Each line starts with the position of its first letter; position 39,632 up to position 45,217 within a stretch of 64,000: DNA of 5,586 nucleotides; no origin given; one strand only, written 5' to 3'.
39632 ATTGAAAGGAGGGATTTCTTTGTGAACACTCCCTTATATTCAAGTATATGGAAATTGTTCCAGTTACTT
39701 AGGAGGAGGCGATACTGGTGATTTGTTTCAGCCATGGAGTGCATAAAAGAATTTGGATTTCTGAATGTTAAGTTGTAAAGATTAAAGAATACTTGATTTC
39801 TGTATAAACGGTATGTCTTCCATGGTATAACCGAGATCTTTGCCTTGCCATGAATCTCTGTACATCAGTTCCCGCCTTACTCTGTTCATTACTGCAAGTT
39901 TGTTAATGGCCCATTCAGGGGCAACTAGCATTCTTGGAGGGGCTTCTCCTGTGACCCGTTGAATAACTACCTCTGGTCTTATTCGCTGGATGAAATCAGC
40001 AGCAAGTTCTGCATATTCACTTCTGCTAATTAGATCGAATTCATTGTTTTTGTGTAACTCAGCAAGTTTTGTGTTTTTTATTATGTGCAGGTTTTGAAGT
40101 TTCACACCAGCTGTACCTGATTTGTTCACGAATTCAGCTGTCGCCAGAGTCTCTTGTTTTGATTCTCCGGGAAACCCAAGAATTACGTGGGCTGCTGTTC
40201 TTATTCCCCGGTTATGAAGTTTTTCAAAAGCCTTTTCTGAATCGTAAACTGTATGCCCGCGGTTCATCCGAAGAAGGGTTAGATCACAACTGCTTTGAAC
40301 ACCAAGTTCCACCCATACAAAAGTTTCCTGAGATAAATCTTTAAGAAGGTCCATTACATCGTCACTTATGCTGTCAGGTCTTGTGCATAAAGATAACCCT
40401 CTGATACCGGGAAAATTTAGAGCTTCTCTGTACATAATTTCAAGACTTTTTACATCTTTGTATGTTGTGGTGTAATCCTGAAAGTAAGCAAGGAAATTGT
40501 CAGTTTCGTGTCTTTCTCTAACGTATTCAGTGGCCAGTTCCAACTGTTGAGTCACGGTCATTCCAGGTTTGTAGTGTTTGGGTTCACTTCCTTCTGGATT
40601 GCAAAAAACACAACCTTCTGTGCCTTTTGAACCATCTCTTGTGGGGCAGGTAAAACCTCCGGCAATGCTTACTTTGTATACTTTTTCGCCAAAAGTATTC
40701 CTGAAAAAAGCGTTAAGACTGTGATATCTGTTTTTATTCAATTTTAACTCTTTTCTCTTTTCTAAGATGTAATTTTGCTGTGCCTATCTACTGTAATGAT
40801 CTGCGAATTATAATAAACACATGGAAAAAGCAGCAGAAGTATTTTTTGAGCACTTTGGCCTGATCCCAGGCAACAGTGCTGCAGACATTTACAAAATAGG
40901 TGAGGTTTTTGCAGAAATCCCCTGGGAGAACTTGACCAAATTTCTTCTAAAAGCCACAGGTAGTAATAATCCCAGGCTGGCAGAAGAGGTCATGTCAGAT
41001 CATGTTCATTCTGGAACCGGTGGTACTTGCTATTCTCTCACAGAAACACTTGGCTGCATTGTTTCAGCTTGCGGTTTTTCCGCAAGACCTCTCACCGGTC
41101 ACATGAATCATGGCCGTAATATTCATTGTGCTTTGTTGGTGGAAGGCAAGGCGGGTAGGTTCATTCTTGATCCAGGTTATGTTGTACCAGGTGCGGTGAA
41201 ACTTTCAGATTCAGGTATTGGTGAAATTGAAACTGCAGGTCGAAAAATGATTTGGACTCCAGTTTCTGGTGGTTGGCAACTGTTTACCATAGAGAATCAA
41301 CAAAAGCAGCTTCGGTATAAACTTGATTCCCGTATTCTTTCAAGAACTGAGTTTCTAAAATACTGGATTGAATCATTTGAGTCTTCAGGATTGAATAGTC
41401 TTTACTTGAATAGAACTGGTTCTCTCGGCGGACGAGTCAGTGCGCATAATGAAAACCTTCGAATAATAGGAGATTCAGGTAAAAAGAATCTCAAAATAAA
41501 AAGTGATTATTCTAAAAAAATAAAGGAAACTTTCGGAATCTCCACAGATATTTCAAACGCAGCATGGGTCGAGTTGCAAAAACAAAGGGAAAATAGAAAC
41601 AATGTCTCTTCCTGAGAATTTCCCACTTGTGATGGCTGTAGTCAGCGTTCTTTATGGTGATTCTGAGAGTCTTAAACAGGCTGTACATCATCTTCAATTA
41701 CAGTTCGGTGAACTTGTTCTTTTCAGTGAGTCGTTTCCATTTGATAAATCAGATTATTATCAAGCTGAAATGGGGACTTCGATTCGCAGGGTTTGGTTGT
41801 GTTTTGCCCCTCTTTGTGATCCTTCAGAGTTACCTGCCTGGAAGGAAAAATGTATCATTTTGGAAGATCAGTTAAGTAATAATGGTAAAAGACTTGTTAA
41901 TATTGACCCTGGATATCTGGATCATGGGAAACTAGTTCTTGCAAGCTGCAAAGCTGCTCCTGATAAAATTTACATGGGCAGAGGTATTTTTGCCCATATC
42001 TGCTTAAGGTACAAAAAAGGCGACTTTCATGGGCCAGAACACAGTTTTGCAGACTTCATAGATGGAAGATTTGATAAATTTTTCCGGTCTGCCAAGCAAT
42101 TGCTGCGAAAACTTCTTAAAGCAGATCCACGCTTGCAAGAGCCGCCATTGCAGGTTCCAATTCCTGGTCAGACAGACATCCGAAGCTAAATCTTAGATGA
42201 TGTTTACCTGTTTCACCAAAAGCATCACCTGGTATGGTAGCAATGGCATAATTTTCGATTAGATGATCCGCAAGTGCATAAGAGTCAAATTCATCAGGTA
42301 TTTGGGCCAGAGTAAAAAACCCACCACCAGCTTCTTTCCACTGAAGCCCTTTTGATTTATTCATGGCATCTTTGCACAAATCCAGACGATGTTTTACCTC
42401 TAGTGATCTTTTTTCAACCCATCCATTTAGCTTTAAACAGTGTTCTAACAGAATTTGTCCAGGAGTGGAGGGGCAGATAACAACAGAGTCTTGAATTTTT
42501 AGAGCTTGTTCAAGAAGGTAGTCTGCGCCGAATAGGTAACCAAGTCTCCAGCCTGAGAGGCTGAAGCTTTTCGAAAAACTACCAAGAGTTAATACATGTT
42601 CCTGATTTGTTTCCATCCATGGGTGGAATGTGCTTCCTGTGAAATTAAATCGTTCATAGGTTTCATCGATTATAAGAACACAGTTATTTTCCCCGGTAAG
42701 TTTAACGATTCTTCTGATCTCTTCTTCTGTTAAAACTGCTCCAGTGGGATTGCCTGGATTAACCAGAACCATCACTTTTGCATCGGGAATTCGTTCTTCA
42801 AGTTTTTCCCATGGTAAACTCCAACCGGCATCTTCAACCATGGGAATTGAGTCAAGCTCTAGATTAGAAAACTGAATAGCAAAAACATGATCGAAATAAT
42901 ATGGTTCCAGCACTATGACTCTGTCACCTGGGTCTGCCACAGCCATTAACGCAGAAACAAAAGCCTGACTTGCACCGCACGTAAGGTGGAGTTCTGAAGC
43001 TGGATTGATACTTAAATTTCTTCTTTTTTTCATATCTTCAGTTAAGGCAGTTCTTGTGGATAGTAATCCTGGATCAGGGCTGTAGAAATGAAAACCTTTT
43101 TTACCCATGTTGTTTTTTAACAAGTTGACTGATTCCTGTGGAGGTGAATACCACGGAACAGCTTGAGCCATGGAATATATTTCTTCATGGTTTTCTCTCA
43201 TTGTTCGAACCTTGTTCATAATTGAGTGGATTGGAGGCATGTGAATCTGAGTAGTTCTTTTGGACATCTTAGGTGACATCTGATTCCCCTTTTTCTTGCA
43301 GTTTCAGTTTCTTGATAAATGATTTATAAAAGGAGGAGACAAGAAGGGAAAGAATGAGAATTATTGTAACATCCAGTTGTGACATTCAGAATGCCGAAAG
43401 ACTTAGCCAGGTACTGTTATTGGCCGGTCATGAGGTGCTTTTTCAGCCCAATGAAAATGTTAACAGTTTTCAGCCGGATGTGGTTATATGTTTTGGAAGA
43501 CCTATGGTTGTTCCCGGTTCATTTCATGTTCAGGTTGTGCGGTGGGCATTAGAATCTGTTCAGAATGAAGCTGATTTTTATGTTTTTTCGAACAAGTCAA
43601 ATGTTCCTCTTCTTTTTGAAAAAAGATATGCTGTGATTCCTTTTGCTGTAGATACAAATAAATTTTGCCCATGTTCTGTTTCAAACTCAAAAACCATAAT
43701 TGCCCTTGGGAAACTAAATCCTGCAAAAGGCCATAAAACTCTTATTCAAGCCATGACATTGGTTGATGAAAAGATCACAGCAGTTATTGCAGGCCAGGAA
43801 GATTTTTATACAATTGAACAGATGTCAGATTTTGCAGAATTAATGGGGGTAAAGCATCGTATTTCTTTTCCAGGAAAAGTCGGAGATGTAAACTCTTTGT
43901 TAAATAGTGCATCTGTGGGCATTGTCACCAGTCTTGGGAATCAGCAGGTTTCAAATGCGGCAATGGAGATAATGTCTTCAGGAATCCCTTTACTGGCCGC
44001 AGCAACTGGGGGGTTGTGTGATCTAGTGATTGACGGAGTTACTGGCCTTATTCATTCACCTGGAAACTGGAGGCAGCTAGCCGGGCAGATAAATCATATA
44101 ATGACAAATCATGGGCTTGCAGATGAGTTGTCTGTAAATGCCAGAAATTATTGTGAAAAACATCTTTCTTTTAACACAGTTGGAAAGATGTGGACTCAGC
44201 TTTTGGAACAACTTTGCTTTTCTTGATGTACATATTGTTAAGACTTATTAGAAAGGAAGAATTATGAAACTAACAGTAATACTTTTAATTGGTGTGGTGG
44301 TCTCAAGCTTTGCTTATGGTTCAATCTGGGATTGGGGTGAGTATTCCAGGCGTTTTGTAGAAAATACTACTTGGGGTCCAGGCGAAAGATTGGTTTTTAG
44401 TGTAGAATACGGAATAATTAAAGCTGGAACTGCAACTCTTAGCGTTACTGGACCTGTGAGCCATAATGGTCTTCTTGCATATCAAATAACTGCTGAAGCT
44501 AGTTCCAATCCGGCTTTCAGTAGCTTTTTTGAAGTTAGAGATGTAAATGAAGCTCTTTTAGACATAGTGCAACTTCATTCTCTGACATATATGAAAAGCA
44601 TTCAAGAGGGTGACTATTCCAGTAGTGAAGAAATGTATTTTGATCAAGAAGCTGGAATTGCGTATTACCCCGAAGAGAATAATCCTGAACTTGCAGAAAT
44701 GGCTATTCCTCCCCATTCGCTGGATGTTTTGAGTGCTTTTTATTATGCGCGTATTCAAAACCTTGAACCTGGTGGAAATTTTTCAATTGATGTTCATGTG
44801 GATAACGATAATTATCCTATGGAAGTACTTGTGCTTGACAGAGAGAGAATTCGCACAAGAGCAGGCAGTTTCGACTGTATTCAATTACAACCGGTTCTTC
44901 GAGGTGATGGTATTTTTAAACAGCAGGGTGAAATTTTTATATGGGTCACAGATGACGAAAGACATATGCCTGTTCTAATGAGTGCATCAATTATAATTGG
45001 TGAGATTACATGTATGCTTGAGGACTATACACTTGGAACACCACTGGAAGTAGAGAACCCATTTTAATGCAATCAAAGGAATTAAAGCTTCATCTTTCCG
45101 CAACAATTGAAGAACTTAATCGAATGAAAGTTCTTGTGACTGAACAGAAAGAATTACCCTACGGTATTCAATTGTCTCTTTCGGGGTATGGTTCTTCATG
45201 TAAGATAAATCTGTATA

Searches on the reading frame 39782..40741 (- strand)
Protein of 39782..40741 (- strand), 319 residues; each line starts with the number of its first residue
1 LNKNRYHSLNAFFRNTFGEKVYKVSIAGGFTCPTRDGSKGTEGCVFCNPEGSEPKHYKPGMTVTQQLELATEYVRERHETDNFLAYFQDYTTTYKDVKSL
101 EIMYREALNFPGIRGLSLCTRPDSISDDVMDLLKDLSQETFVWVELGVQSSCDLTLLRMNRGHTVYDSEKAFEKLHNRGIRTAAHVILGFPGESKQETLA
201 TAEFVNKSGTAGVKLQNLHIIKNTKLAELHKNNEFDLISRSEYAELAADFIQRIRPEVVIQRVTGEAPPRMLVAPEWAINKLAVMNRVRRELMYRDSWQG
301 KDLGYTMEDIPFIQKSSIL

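Call 38: search_protein_families(library=pfam, proteins=[window:39782-40741:-], max_evalue=0.00001)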
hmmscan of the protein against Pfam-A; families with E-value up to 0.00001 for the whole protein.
window:39782-40741:- (319 aa): 2 families
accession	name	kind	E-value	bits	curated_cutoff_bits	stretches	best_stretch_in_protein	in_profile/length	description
PF16199.10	Radical_SAM_C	-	2.5e-26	92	31.9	1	212-292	3-83/85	Radical_SAM C-terminal domain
PF04055.27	Radical_SAM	-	8.4e-20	72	29.5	1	42-205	9-166/166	Radical SAM superfamily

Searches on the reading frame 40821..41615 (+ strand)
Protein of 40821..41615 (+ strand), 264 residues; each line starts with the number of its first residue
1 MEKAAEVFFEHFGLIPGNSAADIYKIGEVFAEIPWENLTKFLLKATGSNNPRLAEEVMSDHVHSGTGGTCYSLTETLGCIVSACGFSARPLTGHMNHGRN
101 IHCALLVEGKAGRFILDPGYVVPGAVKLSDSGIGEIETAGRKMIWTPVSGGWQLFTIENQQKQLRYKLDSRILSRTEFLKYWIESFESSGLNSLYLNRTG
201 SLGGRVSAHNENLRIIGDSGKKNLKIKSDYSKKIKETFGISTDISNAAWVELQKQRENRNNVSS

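Call 38: search_protein_families(library=pfam, proteins=[window:40821-41615:+], max_evalue=0.00001)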
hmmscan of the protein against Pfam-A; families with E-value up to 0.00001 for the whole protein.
window:40821-41615:+ (264 aa): 1 family
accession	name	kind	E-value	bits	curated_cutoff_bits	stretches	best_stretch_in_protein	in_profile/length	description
PF00797.23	Acetyltransf_2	-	7.4e-07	29.6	22.8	1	31-243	14-236/240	N-acetyltransferase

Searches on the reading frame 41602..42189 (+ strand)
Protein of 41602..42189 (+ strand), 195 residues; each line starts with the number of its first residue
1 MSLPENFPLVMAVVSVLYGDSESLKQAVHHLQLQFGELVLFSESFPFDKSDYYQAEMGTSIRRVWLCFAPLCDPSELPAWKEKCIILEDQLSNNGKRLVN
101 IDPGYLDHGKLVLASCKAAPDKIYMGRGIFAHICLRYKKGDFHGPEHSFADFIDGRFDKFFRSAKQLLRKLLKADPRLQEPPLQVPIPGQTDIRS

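Call 65: search_protein_families(library=pfam, proteins=[window:41602-42189:+], max_evalue=0.00001)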
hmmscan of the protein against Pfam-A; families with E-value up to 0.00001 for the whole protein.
window:41602-42189:+ (195 aa): 1 family
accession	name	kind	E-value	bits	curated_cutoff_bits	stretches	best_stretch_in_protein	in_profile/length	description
PF14385.11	DUF4416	-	8.3e-43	146.6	27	1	10-166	3-160/162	Domain of unknown function (DUF4416)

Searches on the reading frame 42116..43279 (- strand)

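Call 65: search_protein_families(library=pfam, proteins=[window:42116-43279:-], max_evalue=0.00001)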
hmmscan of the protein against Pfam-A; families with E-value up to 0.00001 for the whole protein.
window:42116-43279:- (387 aa): 1 family
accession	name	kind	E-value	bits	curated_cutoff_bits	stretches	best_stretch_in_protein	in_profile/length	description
PF00155.27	Aminotran_1_2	-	5.8e-53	180.8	19.7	1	60-381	32-361/361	Aminotransferase class I and II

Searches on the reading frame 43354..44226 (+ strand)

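Call 65: search_protein_families(library=pfam, proteins=[window:43354-44226:+], max_evalue=0.00001)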
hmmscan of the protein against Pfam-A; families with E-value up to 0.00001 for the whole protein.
window:43354-44226:+ (290 aa): 2 families
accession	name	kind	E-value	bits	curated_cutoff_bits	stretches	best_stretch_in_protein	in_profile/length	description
PF00534.26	Glycos_transf_1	-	2.2e-24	86.4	26.4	1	110-265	13-171/172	Glycosyl transferases group 1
PF13692.12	Glyco_trans_1_4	-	2.4e-23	83.4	27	1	113-252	2-142/142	Glycosyl transferases group 1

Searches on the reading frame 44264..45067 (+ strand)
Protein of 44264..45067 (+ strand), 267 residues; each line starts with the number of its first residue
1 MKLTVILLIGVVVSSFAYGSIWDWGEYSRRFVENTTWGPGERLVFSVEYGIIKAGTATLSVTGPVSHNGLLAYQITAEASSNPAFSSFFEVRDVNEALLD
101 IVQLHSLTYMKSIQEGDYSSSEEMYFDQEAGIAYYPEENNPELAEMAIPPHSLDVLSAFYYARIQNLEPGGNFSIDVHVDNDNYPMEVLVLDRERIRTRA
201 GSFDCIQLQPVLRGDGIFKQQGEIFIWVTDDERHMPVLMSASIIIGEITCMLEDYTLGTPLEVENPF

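Call 65: search_protein_families(library=pfam, proteins=[window:44264-45067:+], max_evalue=0.00001)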
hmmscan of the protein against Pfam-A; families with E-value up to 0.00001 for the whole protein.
window:44264-45067:+ (267 aa): 1 family
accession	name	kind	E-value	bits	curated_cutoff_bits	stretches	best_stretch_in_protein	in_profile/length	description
PF11306.15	DUF3108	-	3.1e-40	138.7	26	1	45-252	2-208/209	Protein of unknown function (DUF3108)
